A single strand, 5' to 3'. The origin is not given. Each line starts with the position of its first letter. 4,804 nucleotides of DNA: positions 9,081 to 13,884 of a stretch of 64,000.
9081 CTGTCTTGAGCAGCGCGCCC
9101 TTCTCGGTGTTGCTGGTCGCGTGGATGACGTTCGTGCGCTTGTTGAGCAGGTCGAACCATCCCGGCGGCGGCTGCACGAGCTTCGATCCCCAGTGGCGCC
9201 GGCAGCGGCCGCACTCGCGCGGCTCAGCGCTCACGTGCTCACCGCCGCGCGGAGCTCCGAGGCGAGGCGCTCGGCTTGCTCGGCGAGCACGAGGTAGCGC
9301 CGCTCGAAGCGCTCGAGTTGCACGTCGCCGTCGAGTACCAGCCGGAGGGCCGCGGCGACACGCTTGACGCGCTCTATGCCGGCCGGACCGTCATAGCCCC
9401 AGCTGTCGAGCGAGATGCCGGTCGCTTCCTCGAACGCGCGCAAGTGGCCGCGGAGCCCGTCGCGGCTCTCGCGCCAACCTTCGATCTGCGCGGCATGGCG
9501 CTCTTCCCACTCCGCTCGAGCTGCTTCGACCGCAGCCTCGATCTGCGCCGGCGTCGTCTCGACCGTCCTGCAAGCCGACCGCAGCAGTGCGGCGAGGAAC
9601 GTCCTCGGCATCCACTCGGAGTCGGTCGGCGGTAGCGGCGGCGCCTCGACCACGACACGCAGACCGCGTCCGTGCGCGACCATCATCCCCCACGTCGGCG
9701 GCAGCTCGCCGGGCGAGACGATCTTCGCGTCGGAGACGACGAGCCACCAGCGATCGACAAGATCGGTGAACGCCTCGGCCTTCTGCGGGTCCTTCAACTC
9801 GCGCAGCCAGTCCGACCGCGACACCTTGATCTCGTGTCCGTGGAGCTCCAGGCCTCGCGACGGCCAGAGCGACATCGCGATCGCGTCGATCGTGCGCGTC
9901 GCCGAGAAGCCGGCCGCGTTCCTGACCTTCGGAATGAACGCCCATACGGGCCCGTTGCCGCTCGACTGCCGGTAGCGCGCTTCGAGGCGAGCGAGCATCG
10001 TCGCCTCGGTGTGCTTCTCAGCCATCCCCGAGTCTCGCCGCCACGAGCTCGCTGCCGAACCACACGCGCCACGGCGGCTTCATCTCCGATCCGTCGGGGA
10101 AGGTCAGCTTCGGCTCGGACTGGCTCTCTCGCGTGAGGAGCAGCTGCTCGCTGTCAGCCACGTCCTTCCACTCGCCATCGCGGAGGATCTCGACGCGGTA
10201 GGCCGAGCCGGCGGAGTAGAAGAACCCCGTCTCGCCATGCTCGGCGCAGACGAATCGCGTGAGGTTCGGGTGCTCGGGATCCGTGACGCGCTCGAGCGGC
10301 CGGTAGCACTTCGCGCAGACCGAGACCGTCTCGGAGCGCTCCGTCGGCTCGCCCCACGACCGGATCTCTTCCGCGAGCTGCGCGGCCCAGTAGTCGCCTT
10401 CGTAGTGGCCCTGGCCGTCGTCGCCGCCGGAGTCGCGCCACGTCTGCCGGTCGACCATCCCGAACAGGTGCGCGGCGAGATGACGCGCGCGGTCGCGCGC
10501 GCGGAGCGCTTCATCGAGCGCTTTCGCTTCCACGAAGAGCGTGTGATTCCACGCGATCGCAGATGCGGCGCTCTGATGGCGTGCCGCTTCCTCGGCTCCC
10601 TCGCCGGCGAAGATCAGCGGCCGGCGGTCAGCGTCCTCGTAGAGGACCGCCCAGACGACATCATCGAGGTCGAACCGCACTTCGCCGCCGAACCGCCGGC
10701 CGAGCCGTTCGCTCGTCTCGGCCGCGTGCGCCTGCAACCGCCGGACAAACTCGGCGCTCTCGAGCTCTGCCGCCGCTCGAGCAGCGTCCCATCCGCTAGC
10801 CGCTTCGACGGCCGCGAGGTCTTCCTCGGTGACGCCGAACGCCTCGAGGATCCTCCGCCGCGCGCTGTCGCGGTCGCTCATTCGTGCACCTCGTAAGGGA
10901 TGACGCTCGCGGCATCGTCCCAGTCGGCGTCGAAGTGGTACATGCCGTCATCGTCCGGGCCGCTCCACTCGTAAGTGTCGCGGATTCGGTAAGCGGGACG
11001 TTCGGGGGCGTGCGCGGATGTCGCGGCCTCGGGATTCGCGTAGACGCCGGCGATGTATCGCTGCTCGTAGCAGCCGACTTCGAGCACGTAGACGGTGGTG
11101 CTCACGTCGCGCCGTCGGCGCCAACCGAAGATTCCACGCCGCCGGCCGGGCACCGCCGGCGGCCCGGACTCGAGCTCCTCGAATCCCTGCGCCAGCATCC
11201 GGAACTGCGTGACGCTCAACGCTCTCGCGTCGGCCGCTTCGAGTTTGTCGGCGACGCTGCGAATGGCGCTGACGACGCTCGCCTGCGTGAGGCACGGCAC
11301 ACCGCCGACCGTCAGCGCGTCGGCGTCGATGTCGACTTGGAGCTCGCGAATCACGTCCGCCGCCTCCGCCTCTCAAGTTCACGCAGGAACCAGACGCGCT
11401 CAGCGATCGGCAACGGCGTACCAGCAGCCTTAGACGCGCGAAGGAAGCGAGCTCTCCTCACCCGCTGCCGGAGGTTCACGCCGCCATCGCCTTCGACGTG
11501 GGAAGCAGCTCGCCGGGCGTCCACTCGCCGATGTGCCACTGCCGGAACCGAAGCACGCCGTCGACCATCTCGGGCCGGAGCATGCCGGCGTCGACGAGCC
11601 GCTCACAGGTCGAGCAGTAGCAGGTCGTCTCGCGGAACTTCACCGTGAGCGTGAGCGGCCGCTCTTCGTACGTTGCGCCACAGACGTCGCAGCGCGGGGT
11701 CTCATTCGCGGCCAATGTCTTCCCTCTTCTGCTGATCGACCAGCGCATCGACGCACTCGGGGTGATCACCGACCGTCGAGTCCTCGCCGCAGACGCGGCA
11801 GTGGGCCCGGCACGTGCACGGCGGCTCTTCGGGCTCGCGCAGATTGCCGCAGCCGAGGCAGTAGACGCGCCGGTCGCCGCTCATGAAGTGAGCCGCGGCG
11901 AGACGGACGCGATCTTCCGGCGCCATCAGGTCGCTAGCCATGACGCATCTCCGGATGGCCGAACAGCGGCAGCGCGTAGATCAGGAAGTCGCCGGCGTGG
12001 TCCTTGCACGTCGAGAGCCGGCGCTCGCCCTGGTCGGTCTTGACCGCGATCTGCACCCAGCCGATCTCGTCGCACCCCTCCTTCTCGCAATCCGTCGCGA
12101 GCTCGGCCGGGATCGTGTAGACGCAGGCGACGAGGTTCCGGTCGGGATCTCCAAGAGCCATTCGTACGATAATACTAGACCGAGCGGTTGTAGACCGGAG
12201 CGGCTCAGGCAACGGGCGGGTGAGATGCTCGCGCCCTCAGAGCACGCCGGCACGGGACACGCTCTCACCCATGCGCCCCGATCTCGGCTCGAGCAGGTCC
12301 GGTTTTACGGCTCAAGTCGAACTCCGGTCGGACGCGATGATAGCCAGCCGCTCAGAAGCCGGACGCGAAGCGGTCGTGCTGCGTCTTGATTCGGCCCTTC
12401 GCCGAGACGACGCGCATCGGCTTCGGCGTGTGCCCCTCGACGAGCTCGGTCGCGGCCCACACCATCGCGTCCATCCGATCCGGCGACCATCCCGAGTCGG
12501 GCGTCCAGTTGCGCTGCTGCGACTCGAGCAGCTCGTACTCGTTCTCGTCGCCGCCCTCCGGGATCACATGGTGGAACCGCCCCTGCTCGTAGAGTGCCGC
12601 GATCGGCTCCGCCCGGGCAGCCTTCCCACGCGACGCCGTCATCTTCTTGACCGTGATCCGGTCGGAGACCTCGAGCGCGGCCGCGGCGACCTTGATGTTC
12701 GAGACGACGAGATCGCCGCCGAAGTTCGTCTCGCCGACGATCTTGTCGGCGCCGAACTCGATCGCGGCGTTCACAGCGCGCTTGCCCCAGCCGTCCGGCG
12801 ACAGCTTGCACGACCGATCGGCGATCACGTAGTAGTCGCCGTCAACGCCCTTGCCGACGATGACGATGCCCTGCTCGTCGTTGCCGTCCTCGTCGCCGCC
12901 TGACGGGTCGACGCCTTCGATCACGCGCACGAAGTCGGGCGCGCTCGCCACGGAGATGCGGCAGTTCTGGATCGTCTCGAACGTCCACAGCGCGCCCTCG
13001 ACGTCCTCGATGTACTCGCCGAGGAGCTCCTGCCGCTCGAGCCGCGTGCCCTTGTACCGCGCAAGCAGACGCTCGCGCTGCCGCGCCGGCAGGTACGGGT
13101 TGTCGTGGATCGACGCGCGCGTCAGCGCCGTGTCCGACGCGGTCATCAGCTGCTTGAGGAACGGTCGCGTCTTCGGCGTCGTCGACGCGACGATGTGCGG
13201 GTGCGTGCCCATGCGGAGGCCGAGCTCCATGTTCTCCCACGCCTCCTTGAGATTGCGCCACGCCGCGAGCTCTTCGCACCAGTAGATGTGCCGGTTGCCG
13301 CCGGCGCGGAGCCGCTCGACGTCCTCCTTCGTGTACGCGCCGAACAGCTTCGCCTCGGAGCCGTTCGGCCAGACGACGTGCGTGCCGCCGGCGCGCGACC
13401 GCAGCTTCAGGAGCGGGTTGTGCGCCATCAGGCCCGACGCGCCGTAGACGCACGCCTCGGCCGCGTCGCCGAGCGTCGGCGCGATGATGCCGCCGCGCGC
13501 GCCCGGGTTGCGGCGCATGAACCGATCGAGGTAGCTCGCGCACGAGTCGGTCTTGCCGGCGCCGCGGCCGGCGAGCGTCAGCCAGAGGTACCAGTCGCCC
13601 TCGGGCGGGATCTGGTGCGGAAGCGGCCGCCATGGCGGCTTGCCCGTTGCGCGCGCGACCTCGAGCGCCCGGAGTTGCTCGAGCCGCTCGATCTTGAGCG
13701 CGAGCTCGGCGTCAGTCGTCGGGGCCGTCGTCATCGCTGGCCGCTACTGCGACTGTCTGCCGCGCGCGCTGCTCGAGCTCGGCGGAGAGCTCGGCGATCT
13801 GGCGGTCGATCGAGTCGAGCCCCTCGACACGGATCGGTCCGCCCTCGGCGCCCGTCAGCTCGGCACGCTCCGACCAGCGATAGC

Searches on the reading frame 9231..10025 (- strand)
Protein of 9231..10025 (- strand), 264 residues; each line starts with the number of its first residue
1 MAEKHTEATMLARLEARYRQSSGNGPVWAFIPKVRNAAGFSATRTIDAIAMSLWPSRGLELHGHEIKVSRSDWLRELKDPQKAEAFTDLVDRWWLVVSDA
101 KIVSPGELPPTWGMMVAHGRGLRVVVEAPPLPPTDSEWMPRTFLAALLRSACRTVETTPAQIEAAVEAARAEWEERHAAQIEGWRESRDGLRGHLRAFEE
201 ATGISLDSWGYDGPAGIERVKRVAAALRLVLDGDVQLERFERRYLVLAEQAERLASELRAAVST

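Call 14: search_protein_families(library=phrogs, proteins=[window:9231-10025:-], max_evalue=0.0001)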
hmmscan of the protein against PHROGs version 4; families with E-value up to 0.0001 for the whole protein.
window:9231-10025:- (264 aa): 3 families
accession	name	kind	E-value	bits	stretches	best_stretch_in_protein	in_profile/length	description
phrog_14517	-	unknown function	1.7e-50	173.1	1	8-243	7-253/296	-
phrog_5429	-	DNA, RNA and nucleotide metabolism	2.3e-26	93.8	1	26-160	38-170/176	DNA repair protein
phrog_631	-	unknown function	5.3e-05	24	1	65-129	74-137/260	-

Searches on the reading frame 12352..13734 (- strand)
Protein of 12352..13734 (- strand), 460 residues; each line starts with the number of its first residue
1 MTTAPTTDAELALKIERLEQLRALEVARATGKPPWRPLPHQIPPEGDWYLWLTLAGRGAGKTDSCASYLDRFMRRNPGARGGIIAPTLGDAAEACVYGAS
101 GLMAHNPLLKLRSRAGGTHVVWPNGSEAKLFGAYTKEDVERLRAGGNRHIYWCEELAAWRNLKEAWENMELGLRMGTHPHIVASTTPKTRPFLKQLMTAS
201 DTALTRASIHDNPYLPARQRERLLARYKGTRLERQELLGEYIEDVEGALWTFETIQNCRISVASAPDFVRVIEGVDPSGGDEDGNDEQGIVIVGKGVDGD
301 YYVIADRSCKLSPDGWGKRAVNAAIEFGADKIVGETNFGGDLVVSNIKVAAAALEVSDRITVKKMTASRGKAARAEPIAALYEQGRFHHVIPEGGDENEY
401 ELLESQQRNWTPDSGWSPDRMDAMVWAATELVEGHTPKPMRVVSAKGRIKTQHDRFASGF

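Call 8: search_protein_families(library=pfam, proteins=[window:12352-13734:-], max_evalue=0.01)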
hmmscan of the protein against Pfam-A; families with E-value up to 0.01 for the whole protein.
window:12352-13734:- (460 aa): 3 families
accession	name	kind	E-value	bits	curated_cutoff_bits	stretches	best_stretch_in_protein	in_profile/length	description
PF03237.21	Terminase_6N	-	2.4e-14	53.9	22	1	54-256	3-214/215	Terminase large subunit, T4likevirus-type, N-terminal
PF17289.8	Terminase_6C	-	3.7e-09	37.2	22.6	1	274-428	2-152/155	Terminase RNaseH-like domain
PF22530.2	Terminase-T7_RNaseH-like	-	0.0073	17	27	0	275-374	1-94/108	Terminase Bacteriophage T7, Ribonuclease H-like domain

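Call 9: search_protein_families(library=phrogs, proteins=[window:12352-13734:-], max_evalue=0.001)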
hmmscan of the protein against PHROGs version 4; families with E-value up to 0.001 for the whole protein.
window:12352-13734:- (460 aa): 4 families
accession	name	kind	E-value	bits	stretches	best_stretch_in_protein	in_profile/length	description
phrog_979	-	head and packaging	4.2e-28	99.4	1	206-447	370-615/642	terminase large subunit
phrog_38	-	head and packaging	2.4e-25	90.3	1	246-441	524-713/760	terminase large subunit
phrog_2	-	head and packaging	2.6e-25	90.3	1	33-433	262-596/807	terminase large subunit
phrog_5573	-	head and packaging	0.00057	20.4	1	260-385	75-190/250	terminase large subunit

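Call 16: search_dna_similar(query=window:12352-13734:-, collection=phages, mode=protein, max_rows=25)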
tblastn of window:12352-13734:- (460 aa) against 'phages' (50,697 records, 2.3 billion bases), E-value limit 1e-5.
Records with a match: 366; places in all: 377; records where one place covers at least 80% of the query: 104.
Best place of each record, by identity: <60% 366.
By first word of the organism name: Gordonia 173; Vibrio 64; Microbacterium 50; Arthrobacter 18; Caulobacter 6; Escherichia 6; Streptomyces 5; Salinibacter 5; Pseudomonas 5; Bacteriophage 4; and 18 more.
By host as written in the record: Gordonia terrae 3612 149; - 62; Microbacterium foliorum NRRL B-24224 31; Gordonia terrae CAG3 14; Microbacterium foliorum NRRL B-24224 SEA 12; Arthrobacter globiformis B-2979 8; Gordonia terrae NRRL B-16283 6; Microbacterium paraoxydans NRRL B-14843 5; and 47 more.
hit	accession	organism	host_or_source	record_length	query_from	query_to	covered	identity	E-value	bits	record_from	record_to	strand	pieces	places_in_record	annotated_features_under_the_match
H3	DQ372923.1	Streptomyces phage mu1/6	Streptomyces aureofaciens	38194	35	432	87%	43.2%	8e-89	301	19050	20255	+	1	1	terminase large subunit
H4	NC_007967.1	Streptomyces phage mu1/6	Streptomyces aureofaciens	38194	35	432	87%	43.2%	8e-89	301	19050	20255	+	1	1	terminase large subunit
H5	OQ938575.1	Streptomyces phage OnionKnight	Streptomyces lividans JI 1326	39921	35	432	87%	43.2%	4e-85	290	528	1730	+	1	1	2: terminase large subunit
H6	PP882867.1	Dinoroseobacter phage vB_DshS_R26L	Dinoroseobacter shibae DFL12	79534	41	447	88%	39.4%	4e-63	227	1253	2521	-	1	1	large packaging protein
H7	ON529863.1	Brevundimonas phage vB_BpoS-Polewnik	Brevundimonas pondensis LVF1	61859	39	432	86%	40.3%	3e-74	259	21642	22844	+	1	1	terminase large subunit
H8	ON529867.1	Brevundimonas phage vB_BpoS-Strzyga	Brevundimonas pondensis LVF1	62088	39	432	86%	40.0%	3e-74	259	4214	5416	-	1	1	terminase large subunit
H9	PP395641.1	Microcystis phage Mae-JY09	Microcystis aeruginosa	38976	41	431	85%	40.1%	9e-65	231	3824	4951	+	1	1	terminase large subunit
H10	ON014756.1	Pseudanabaena phage Pam4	Pseudanabaena sp.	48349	50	432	83%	40.3%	1e-72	254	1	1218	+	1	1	terminase large subunit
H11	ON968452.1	Pseudanabaena phage Pan1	Pseudanabaena sp.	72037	40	432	85%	38.9%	2e-61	222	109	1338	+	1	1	terminase large subunit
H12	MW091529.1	Bacteriophage sp. 103231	sewage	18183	41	439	87%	37.6%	8e-61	220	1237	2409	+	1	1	DNA-packaging protein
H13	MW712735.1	Arthrobacter phage Rizwana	Arthrobacter sp. ATCC 21022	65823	41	458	91%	35.7%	8e-55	202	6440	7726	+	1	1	14: terminase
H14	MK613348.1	Roseobacter phage CRP-6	Rhodobacteraceae bacterium FZCC0042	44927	39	444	88%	36.7%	1e-56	208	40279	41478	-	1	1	terminase large subunit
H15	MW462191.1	Bacteriophage sp.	freshwater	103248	40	443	88%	36.8%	6e-56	206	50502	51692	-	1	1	terminase protein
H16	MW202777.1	Caudoviricetes sp.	Manatee Spring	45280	41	431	85%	37.5%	3e-58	213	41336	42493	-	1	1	large terminase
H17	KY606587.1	Dinoroseobacter phage vB_DshS-R5C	Dinoroseobacter shibae DFL12T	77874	40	432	85%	37.1%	2e-54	201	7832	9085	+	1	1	large packaging protein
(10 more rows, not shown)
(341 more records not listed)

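Call 22: find_related_loci(query=window:12352-13734:-, collection=genome_contigs, flank=10000)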
Query window:12352-13734:- (460 aa) in genome_contigs; peptide patterns used: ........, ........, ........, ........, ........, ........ (x = any residue, [..] = any of these).
140 stretches matched a pattern; 26 encode a relative of the query (tblastn E <= 1e-3); 26 distinct loci.
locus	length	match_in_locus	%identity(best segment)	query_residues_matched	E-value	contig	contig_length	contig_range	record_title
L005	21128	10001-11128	44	39-433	2e-95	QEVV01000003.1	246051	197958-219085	MAG: Chloroflexi bacterium isolate SAR202-VII-2 Ga0133547_10000045, whole genome shotgun sequence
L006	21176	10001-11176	40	35-432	5e-73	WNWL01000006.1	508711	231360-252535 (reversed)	Oceanobacillus sp. HTM 045 NODE_6_length_508711_cov_459.178346, whole genome shotgun sequence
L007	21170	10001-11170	40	41-432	6e-72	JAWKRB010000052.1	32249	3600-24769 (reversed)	MAG: Polyangiales bacterium isolate ABC2.114 ABC2.114.fa-52, whole genome shotgun sequence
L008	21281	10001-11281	36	9-443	9e-72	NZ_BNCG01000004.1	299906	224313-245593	Camelimonas fluminis strain KCTC 42282 sequence004, whole genome shotgun sequence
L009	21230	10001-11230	36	39-451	2e-69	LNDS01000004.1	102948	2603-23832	MAG: Rhizobiales bacterium Ga0077525 Ga0077525_104.1, whole genome shotgun sequence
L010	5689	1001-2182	36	32-440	1e-68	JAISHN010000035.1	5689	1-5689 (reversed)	MAG: Holosporaceae bacterium isolate Hm464_bin177 k119_831725, whole genome shotgun sequence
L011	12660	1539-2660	37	39-431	1e-67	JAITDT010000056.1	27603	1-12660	MAG: Holosporaceae bacterium isolate Nm470_bin151 k119_4182815, whole genome shotgun sequence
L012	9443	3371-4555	38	35-439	2e-67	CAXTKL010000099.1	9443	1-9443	MAG TPA_asm: uncultured Aestuariivirga sp. isolate public_SRR11456922_metawrap_bin.8 genome assembly, contig: public_SRR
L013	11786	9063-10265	35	39-432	2e-66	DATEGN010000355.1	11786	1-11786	MAG TPA_asm: Gemmatimonadaceae bacterium isolate SMAG_U8786 k141_784018, whole genome shotgun sequence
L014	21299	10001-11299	34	9-449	9e-65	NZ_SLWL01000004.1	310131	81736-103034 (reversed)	Camelimonas lactis strain DSM 22958 Ga0310524_104, whole genome shotgun sequence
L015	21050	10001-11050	39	35-386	2e-61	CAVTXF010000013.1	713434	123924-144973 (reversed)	MAG: uncultured Alphaproteobacteria bacterium isolate MFD04651.bin.1.238 genome assembly, contig: contig_4830, whole gen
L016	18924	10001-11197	34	39-447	3e-60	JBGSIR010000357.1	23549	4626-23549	MAG: Fimbriimonadaceae bacterium isolate JTS-AC136 k141_4364690, whole genome shotgun sequence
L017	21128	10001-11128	37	41-431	2e-59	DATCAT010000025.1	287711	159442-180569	MAG TPA_asm: Rhizomicrobium sp. isolate SMAG_U7653 k141_375903, whole genome shotgun sequence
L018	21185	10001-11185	32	34-439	6e-55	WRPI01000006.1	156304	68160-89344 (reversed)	MAG: Hyphomonadaceae bacterium isolate X3_MaxBin.023 scaffold_43, whole genome shotgun sequence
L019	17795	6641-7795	35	39-431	1e-57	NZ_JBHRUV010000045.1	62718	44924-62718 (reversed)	Camelimonas abortus strain CCM 7941 GCM70019038_30, whole genome shotgun sequence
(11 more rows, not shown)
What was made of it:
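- Tried and rejected: TerL in GTDB genomes gave at most 44% identity (call 22).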

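Call 99: get_annotated_region(hit=H5, flank=1500)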
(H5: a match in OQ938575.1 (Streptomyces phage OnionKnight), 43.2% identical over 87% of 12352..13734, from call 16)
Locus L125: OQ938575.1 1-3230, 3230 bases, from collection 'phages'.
description: Streptomyces phage OnionKnight, complete genome.
organism: Streptomyces phage OnionKnight (NCBI taxid 3049362)
taxonomy: Viruses; Duplodnaviria; Heunggongvirae; Uroviricota; Caudoviricetes
host: Streptomyces lividans JI 1326; source: soil; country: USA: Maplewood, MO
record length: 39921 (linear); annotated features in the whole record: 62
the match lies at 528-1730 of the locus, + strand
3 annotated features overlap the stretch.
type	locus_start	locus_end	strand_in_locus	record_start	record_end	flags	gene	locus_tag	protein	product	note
CDS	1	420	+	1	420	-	1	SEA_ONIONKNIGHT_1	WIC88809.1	terminase small subunit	-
CDS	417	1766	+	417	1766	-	2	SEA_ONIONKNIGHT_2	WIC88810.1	terminase large subunit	-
CDS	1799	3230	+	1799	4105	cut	3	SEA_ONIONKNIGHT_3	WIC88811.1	portal protein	-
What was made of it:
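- The nearest SEA-PHAGES isolate record starts at base 1 of terS (call 99).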
